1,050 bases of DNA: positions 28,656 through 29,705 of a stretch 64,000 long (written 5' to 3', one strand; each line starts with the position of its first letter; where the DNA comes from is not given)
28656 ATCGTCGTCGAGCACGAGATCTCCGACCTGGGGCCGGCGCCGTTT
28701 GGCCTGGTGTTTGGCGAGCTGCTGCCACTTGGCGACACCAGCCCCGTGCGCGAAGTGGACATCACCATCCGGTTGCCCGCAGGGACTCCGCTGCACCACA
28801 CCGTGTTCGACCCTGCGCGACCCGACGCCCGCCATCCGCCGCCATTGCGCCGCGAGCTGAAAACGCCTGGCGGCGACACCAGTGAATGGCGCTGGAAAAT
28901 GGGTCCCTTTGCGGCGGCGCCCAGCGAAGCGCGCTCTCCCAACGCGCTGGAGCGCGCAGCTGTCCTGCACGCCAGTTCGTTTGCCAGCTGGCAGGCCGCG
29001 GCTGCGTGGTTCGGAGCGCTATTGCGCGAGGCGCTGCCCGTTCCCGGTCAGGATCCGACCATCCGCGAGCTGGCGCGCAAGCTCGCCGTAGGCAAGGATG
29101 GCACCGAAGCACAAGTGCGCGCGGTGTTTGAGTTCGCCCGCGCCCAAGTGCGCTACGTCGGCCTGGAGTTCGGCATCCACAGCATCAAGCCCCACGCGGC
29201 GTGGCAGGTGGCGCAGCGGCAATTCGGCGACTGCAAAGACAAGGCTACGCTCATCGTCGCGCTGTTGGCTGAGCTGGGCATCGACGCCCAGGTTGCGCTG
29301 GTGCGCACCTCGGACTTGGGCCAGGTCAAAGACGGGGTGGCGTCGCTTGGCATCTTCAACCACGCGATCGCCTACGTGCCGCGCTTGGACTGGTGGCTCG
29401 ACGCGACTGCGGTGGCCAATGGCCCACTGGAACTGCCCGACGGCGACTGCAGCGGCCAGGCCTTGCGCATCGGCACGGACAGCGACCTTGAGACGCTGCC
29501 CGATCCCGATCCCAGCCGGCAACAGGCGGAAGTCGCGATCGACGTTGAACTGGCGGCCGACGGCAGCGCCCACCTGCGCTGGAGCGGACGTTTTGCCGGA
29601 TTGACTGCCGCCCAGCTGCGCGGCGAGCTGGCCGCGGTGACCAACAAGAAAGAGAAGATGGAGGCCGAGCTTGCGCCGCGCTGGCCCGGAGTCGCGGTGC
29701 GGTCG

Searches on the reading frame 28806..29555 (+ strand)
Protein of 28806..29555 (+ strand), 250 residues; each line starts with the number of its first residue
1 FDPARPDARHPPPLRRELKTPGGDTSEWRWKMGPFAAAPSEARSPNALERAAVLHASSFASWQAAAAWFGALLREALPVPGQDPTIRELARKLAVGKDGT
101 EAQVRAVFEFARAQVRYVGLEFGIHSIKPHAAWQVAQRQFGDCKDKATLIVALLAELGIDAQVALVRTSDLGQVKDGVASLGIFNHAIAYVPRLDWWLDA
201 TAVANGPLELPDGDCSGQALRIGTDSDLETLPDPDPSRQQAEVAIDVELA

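Call 73: search_solved_structures(query=window:28806-29555:+, max_evalue=10)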
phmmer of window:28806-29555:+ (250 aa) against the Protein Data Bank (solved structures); distinct sequences matched with E-value up to 10: 0.
